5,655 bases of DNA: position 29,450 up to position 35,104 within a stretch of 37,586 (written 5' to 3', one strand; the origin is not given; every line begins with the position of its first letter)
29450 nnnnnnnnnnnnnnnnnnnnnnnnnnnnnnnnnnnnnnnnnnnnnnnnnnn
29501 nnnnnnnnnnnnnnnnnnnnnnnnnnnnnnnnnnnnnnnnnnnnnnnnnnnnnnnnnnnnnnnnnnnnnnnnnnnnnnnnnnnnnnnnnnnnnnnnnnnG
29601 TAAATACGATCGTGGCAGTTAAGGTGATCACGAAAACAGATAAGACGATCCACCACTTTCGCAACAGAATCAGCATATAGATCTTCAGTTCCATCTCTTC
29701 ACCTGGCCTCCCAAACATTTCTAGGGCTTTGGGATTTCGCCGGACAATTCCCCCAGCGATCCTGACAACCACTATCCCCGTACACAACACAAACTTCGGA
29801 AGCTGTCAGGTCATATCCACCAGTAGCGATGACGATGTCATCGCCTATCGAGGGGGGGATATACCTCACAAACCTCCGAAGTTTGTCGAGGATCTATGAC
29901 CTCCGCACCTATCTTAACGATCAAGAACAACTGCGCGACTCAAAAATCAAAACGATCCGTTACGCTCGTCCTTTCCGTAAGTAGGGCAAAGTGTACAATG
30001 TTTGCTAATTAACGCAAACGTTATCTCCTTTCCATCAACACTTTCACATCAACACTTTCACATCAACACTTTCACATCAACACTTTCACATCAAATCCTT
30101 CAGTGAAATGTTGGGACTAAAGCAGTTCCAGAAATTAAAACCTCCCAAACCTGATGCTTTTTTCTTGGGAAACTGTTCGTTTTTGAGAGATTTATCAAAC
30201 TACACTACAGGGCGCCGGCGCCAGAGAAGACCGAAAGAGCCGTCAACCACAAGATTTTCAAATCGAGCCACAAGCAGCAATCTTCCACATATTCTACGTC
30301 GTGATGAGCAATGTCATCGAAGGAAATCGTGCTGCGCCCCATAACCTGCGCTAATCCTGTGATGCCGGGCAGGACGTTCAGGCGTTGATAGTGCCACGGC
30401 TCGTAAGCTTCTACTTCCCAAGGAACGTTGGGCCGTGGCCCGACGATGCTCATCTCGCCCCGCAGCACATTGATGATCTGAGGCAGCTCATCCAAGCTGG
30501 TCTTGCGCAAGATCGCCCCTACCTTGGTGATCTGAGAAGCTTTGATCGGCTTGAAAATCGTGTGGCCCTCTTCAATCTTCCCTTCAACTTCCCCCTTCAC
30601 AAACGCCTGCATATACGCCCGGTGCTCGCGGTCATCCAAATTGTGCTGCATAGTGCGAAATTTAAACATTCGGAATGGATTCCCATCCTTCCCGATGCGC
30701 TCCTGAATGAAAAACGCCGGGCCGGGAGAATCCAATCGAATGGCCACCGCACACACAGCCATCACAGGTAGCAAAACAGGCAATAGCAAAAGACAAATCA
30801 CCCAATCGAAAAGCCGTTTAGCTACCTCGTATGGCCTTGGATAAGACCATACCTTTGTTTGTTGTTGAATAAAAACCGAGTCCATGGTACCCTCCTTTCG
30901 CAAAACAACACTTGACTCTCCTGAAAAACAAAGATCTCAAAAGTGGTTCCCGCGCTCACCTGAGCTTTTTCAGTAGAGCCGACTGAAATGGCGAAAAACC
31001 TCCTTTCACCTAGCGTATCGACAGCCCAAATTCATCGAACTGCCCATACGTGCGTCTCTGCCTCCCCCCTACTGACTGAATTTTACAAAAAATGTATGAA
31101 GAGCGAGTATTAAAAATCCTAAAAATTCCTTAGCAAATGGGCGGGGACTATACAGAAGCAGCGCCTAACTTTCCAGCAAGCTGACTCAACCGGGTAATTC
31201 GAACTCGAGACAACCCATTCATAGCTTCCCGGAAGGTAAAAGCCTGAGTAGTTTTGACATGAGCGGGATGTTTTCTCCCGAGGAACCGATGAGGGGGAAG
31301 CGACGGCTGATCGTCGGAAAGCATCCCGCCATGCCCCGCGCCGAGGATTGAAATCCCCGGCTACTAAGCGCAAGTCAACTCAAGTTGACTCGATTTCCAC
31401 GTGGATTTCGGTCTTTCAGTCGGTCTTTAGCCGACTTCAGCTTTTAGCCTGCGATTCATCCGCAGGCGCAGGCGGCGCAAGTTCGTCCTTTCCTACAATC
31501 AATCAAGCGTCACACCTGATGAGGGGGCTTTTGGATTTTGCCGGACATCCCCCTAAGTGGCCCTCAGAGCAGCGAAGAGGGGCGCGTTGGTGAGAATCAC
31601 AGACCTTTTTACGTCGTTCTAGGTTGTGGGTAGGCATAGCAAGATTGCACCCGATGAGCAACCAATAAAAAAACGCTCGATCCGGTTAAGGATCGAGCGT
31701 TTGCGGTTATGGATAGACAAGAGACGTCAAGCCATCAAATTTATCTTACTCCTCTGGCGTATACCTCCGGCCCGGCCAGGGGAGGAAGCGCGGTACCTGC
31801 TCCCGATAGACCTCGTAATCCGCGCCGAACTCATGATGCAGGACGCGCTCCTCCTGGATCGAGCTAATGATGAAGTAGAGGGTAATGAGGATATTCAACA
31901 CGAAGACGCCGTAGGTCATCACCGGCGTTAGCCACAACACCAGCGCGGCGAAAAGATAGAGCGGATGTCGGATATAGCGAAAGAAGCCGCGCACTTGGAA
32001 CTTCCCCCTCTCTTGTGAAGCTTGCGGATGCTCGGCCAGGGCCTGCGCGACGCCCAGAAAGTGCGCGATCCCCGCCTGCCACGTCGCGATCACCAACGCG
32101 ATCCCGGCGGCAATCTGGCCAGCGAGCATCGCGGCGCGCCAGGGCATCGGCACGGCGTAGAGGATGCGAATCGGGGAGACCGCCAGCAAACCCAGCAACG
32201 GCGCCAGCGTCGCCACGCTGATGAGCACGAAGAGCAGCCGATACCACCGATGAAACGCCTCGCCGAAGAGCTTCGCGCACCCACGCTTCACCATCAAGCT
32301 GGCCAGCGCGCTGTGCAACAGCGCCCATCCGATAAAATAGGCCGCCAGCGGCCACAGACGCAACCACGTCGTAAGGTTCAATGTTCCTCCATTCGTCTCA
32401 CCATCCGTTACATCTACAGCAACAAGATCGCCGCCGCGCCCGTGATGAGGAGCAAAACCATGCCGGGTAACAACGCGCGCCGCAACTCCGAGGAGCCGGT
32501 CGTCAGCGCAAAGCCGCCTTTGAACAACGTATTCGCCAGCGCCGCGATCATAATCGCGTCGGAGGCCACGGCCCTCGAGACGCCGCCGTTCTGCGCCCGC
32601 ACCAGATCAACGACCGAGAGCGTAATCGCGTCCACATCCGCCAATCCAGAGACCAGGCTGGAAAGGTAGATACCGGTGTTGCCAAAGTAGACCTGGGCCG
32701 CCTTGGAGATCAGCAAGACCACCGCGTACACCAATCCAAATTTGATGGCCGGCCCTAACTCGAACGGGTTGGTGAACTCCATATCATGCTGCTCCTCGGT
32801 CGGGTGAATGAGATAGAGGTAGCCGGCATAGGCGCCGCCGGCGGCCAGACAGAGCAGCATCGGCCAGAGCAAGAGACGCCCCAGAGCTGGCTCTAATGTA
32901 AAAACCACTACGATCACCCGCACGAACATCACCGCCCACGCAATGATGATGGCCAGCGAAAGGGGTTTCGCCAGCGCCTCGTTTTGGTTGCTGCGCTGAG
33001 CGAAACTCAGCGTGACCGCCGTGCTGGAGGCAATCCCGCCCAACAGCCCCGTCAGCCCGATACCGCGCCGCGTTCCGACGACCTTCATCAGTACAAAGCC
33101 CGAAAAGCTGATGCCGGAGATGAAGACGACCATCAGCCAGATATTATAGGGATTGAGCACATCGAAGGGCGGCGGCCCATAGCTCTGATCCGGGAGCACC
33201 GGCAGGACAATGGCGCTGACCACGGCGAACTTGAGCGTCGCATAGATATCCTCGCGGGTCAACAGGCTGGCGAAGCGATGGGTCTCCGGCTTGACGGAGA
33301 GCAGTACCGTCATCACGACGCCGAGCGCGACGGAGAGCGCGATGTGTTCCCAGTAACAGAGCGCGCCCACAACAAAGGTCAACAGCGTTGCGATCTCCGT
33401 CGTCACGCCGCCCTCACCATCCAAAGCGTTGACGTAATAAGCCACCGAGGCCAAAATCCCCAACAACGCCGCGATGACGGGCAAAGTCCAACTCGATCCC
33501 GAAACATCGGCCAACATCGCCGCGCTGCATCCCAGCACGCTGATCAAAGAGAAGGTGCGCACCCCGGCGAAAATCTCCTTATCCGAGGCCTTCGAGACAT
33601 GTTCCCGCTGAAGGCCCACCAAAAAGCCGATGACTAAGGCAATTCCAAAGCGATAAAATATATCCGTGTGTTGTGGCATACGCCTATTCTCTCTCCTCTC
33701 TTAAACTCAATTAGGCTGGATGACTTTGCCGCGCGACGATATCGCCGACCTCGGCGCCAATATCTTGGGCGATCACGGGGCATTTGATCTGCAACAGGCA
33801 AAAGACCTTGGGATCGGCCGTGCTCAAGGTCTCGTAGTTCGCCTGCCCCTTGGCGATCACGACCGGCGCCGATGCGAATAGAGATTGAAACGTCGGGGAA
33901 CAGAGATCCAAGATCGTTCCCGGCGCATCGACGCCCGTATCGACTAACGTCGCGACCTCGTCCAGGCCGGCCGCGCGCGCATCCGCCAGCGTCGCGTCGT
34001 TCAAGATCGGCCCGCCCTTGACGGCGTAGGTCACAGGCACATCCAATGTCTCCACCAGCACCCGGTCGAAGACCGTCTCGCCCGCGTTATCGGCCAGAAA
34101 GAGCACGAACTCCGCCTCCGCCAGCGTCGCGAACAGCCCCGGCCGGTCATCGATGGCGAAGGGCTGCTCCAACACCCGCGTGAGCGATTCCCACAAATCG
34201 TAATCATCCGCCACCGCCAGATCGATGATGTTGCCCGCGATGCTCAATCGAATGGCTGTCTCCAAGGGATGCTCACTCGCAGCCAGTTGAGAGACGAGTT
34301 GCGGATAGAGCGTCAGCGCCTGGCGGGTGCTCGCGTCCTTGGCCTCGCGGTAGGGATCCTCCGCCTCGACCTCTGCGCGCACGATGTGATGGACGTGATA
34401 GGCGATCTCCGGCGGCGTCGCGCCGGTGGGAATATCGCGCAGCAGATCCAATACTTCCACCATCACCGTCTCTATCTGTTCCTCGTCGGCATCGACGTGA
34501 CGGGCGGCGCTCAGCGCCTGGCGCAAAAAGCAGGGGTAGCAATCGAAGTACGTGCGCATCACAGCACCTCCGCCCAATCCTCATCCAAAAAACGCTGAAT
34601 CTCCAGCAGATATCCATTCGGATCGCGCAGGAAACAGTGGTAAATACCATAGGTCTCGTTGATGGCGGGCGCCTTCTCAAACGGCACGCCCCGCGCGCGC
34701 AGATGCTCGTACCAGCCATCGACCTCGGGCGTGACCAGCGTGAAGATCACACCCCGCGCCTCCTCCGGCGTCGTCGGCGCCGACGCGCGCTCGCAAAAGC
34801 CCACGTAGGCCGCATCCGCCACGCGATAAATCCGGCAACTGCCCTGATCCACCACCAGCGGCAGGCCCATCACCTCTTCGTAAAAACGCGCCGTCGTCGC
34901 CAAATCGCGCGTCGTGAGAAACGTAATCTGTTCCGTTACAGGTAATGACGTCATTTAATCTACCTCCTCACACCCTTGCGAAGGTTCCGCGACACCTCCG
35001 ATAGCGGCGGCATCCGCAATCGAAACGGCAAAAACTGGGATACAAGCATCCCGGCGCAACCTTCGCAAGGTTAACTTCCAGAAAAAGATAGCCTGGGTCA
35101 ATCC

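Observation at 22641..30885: System level: a Wzx/Wzy-dependent EPS pathway carrying the regulatory/accessory module of synthase-dependent systems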

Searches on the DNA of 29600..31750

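Call 38: search_rna_families(source=window, start=29600, end=31750, threshold=evalue, max_evalue=5)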
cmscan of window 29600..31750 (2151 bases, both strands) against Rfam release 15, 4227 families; matches with E-value up to 5: 5.
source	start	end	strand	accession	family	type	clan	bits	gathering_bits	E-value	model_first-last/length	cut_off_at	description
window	31665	31750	-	RF00515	PyrR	Cis-reg;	-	24.2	54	1.7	30-115/115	5'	PyrR binding site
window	29796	29879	+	RF03861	mir-4484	Gene; miRNA;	-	21.9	90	0.89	1-89/89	no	mir-4484 microRNA precursor family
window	31341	31375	+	RF01687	Acido-Lenti-1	Gene; sRNA;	-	21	37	0.066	1-46/46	no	Acido-Lenti-1 RNA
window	31664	31700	+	RF01343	CRISPR-DR33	Gene; CRISPR;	-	17.5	39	2.7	1-37/37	no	CRISPR RNA direct repeat element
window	30010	30041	-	RF00619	U6atac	Gene; snRNA; splicing;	CL00009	16.5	33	0.34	1-126/126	no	U6atac minor spliceosomal RNA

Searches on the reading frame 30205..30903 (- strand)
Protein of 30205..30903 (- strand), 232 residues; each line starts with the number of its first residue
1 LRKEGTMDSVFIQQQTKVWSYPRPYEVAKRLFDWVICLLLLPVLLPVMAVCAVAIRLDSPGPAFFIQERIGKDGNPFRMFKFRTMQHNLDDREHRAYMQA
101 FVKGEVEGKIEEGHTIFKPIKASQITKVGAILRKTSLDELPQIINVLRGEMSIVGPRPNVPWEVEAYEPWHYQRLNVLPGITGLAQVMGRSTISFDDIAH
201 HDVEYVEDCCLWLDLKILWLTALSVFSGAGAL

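Call 4: search_protein_families(library=pfam, proteins=[window:30205-30903:-], max_evalue=0.01)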
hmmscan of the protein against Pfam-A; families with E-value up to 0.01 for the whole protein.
window:30205-30903:- (232 aa): 1 family
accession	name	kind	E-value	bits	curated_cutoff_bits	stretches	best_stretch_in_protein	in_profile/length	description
PF02397.22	Bac_transf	-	2.4e-61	206.9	27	1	29-226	1-178/179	Bacterial sugar transferase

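Call 88: search_protein_families(library=ncbifam, proteins=[window:30205-30885:-], max_evalue=0.001)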
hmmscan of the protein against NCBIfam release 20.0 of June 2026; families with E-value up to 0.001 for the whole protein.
window:30205-30885:- (226 aa): 10 families
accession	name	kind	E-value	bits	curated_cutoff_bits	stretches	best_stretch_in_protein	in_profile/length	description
TIGR03025.1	EPS_sugtrans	subfamily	5.2e-80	269.9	295.55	1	18-225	253-444/445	exopolysaccharide biosynthesis polyprenyl glycosylphosphotransferase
TIGR03023.1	WcaJ_sugtrans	equivalog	3.5e-66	224.4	410.75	2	116-225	335-452/453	undecaprenyl-phosphate glucose phosphotransferase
TIGR03022.1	WbaP_sugtrans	subfamily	1.8e-62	212.1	403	1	20-225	256-455/456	undecaprenyl-phosphate galactose phosphotransferase WbaP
NF041877.1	EPS_EpsZ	equivalog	7.1e-55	186.5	800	1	15-225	257-458/459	exopolysaccharide biosynthesis polyisoprenyl-phosphate hexose-1-phosphate transferase EpsZ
NF052601.1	undeca_RfbP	equivalog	2.2e-51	174.5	330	1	17-215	39-231/244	undecaprenyl-phosphate galactose phosphotransferase family protein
TIGR03013.1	EpsB_2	subfamily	3.6e-43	148.3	393.35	1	20-224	252-441/443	TIGR03013 family XrtA/PEP-CTERM system glycosyltransferase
NF007518.0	PRK10124.1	equivalog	3.6e-38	131.5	684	1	21-221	272-459/464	undecaprenyl-phosphate glucose phosphotransferase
NF050817.1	PolSacchBiosHfsE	equivalog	5.9e-36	124.2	750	2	117-216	346-456/467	polysaccharide biosynthesis protein HfsE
NF011751.0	PRK15204.1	equivalog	5.1e-34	117.7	907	1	20-225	277-475/476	undecaprenyl-phosphate galactose phosphotransferase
NF045514.1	glycotran_HepC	equivalog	2e-29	102.4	140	1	18-152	112-211/220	heterocyst development glycosyltransferase HepC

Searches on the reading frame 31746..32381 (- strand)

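Call 5: search_protein_families(library=pfam, proteins=[window:31746-32381:-], max_evalue=0.01)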
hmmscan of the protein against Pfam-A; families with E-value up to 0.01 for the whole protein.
window:31746-32381:- (211 aa): 2 families
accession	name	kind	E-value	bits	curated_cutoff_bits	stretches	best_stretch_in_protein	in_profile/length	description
PF06966.17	DUF1295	-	1e-05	25.6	20.4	1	31-160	63-187/235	Protein of unknown function (DUF1295)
PF04191.18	PEMT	-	0.0059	17.5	25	1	123-187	40-104/105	Phospholipid methyltransferase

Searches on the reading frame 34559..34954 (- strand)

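Call 28: search_protein_families(library=pfam, proteins=[window:34559-34954:-], max_evalue=0.01)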
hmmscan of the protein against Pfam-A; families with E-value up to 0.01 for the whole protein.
window:34559-34954:- (131 aa): 2 families
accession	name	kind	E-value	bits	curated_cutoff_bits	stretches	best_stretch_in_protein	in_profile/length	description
PF00903.31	Glyoxalase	-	1.1e-11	45.6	20.6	1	12-119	6-121/121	Glyoxalase/Bleomycin resistance protein/Dioxygenase superfamily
PF18029.7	Glyoxalase_6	-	0.0079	17.3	23.6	0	13-115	4-101/106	Glyoxalase-like domain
